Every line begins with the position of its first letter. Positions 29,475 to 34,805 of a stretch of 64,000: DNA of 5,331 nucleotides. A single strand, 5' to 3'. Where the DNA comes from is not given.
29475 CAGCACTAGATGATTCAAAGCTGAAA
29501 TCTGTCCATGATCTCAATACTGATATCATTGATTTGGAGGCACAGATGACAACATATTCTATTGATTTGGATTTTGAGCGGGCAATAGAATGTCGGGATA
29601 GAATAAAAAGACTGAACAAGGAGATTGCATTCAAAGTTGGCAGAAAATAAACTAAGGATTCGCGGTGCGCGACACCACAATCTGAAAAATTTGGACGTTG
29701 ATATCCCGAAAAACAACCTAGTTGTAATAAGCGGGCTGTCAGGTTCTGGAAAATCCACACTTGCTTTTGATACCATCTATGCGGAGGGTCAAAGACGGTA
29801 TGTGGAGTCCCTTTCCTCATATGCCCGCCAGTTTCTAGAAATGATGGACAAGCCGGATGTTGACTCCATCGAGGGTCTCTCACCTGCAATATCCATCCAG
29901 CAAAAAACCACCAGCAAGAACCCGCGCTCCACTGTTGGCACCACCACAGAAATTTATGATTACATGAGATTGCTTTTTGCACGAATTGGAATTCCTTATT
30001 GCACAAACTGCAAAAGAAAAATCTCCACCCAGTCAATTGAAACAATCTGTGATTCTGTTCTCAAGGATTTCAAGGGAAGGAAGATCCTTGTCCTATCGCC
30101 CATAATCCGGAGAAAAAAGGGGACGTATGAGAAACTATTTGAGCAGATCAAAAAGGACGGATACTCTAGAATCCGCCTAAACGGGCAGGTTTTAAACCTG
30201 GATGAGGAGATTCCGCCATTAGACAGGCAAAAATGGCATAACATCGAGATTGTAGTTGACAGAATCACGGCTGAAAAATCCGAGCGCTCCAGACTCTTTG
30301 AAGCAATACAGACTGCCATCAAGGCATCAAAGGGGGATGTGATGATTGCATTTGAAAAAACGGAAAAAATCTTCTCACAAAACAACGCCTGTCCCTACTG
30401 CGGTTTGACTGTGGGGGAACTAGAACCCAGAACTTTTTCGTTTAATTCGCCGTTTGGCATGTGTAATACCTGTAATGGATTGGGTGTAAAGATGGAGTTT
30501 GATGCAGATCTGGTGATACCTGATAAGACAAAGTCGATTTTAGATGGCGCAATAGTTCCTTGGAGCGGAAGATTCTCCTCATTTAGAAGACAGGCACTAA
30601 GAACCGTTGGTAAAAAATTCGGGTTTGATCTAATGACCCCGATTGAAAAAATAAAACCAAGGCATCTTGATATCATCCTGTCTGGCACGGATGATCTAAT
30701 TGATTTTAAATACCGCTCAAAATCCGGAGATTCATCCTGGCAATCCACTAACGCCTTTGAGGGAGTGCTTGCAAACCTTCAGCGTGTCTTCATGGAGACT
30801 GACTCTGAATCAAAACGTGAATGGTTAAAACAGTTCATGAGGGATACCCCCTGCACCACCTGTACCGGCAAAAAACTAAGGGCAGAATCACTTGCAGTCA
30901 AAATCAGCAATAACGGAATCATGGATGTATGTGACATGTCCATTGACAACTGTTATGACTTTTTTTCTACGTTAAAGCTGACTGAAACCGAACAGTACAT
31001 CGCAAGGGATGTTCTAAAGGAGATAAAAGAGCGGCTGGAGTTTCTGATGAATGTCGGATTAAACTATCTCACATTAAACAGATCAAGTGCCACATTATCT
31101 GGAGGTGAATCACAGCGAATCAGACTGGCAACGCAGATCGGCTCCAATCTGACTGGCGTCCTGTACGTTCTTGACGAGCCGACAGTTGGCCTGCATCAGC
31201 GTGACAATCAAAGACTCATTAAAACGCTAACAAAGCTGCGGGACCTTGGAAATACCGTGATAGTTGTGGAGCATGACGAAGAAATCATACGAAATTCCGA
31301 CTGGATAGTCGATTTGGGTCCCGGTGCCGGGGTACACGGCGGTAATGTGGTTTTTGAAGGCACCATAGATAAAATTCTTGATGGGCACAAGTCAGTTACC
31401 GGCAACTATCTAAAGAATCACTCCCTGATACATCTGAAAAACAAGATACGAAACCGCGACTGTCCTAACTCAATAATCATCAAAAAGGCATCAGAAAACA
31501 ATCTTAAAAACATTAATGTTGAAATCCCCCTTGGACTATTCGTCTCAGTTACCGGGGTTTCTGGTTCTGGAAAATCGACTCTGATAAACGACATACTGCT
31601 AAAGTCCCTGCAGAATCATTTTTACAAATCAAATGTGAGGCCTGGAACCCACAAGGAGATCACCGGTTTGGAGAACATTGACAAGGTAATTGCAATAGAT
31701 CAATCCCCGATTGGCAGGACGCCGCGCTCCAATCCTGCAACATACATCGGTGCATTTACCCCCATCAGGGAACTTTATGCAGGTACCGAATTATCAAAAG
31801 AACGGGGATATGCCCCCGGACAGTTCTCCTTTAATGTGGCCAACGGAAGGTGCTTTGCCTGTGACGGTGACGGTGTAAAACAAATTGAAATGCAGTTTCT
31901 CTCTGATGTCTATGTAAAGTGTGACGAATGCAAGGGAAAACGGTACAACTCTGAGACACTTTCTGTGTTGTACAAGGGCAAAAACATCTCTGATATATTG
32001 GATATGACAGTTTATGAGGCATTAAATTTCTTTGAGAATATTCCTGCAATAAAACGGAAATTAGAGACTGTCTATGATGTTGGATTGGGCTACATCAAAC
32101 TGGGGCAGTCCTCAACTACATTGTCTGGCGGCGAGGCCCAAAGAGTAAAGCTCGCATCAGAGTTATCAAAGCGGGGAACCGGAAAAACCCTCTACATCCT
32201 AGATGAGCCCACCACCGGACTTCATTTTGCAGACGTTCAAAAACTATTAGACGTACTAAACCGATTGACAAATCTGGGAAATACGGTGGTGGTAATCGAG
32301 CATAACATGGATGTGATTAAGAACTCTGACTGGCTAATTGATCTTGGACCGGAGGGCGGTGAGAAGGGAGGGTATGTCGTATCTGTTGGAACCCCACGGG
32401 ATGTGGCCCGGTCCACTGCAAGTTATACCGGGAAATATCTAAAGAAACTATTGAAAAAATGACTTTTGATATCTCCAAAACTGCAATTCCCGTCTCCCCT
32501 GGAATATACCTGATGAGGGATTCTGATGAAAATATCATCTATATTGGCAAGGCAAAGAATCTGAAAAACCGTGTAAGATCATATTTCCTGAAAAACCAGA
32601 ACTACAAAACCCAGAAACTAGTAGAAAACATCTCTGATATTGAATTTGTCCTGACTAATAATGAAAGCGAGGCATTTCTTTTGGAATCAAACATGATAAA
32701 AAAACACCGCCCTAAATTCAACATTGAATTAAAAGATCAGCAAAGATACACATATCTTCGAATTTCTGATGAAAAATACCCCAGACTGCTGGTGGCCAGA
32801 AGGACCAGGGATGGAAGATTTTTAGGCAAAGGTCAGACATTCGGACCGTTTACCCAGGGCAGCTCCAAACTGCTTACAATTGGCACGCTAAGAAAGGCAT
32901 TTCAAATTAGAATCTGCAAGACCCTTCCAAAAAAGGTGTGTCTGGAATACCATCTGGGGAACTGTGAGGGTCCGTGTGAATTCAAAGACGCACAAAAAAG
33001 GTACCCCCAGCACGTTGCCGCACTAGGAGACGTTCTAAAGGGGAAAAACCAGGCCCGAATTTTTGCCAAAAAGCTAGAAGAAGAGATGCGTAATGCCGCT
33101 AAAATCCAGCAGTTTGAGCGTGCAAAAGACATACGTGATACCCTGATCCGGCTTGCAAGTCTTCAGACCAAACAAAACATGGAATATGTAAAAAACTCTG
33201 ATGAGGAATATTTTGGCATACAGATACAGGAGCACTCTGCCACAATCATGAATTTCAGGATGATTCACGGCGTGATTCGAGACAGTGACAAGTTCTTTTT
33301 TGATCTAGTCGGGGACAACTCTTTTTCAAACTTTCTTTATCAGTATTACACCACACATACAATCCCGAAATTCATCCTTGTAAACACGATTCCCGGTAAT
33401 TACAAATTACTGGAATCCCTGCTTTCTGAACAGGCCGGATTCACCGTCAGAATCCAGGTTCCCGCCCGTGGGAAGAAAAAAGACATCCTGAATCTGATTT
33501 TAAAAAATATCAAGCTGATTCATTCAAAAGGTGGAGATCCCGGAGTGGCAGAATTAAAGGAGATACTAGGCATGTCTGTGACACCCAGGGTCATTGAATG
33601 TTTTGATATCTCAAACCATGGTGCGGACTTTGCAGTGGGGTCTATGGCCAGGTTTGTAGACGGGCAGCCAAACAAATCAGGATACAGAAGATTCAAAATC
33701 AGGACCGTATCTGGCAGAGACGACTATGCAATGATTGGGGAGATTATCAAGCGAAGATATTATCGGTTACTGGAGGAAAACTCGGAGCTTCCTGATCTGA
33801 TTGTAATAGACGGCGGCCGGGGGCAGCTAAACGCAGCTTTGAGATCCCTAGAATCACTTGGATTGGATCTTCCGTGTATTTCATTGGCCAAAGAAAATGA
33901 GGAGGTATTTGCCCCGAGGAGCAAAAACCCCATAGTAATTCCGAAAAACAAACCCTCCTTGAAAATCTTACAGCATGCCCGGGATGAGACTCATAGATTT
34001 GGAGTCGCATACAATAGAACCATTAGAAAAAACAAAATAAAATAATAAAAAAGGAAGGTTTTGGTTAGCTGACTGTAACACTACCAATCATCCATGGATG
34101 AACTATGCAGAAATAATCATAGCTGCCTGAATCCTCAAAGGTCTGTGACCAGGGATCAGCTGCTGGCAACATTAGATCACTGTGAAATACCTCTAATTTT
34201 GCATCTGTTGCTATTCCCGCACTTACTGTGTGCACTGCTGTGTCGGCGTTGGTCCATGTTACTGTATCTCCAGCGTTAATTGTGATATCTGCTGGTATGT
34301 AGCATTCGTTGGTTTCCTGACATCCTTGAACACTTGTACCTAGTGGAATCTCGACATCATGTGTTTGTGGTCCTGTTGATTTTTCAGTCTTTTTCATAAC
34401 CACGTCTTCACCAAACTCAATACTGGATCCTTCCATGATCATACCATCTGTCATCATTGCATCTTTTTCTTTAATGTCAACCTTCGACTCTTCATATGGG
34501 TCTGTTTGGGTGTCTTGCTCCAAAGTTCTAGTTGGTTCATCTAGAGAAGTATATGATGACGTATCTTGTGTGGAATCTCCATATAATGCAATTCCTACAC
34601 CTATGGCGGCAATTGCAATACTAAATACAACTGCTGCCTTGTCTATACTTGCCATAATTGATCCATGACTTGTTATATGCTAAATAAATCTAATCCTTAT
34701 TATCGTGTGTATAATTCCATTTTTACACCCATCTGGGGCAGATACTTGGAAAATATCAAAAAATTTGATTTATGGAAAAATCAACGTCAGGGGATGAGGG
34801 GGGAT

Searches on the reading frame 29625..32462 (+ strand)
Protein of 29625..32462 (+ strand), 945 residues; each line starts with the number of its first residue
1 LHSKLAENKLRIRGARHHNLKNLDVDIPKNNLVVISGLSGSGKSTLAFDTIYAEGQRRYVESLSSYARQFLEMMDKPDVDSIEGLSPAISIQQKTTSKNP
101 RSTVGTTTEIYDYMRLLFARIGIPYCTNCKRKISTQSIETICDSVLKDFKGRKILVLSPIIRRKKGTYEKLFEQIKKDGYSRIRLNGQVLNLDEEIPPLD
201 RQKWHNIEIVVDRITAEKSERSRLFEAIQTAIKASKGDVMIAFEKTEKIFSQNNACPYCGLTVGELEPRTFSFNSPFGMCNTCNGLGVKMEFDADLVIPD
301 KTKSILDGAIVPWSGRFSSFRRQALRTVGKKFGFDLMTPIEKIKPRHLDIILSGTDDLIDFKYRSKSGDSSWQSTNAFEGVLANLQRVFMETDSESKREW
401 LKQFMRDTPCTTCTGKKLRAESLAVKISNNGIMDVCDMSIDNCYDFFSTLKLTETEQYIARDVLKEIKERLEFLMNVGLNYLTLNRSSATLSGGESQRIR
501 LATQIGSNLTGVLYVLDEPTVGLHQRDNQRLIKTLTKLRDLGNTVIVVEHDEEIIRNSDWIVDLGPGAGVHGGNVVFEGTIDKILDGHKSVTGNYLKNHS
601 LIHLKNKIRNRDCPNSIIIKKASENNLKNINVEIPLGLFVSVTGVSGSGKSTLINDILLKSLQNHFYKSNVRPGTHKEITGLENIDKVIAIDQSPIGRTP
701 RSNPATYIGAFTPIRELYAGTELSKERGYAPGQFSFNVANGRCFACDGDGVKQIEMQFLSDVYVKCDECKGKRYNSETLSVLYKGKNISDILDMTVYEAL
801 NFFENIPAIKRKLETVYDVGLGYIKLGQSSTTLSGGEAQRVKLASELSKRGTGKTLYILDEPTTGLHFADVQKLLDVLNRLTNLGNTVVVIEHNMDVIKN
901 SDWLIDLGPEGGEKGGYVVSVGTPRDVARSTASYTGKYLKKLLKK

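Call 12: search_protein_families(library=pfam, proteins=[window:29625-32462:+], max_evalue=0.001)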
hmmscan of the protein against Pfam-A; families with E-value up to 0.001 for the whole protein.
window:29625-32462:+ (945 aa): 21 families
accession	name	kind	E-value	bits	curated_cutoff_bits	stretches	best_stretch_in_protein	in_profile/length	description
PF17760.6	UvrA_inter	-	4.3e-35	120.3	23.3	1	136-244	1-108/109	UvrA interaction domain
PF17755.6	UvrA_DNA-bind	-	2.3e-32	112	23.2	1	293-403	1-110/110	UvrA DNA-binding domain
PF00005.33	ABC_tran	-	1.8e-22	80.9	25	1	810-864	86-137/137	ABC transporter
PF02463.25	SMC_N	-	1.9e-11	44.2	40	0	173-562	101-209/220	RecF/RecN/SMC N terminal domain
PF13191.12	AAA_16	-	9.9e-08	33.1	32.6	0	29-73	23-72/167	AAA ATPase domain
PF13304.12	AAA_21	-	1.4e-07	32.4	27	0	840-890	244-295/304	AAA domain, putative AbiEii toxin, Type IV TA system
PF13555.12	AAA_29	-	1.7e-07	31.3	27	0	639-655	24-40/61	P-loop containing region of AAA domain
PF20720.3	nSTAND3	-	1.2e-06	28.7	27.2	0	29-53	16-40/155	Novel STAND NTPase 3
PF03193.22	RsgA_GTPase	-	1.3e-06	28.8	30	0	605-661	76-131/174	RsgA GTPase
PF20703.3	nSTAND1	-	1.4e-05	25.4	27.1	0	638-664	34-60/379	Novel STAND NTPase 1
PF13401.12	AAA_22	-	5.4e-05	23.9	27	0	639-667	7-37/130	AAA domain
PF25199.1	nSTAND_NTPase5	-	0.00015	22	34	0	639-662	43-66/145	Novel STAND NTPase 5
PF13476.12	AAA_23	-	0.00022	22.4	27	0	9-46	1-35/201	AAA domain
PF00931.28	NB-ARC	-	0.00027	20.7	23.5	0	637-666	19-49/248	NB-ARC domain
PF13173.12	AAA_14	-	0.00038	20.9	27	0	30-55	2-27/129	AAA domain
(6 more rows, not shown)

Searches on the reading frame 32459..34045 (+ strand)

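Call 12: search_protein_families(library=pfam, proteins=[window:32459-34045:+], max_evalue=0.001)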
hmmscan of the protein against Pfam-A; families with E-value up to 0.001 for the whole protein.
window:32459-34045:+ (528 aa): 4 families
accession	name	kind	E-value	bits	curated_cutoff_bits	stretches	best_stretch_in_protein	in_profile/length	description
PF08459.17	UvrC_RNaseH_dom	-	1.9e-50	171.2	22.3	1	367-516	1-159/159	UvrC RNAse H endonuclease domain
PF22920.2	UvrC_RNaseH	-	5.2e-22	78.4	24.3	1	248-354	1-112/116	UvrC Ribonuclease H-like domain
PF01541.30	GIY-YIG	-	1e-11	45.4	22.6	1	14-88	2-78/78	GIY-YIG catalytic domain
PF02151.25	UVR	-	4.5e-06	26.7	21.5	1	204-232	5-33/36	UvrB/uvrC motif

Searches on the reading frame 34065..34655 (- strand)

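Call 12: search_protein_families(library=pfam, proteins=[window:34065-34655:-], max_evalue=0.001)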
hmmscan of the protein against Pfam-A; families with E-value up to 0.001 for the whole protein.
window:34065-34655:- (196 aa): 1 family
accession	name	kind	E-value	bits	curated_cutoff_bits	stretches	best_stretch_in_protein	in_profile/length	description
PF00127.26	Copper-bind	-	6.5e-09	36.6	21.2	1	118-195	13-98/99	Copper binding proteins, plastocyanin/azurin family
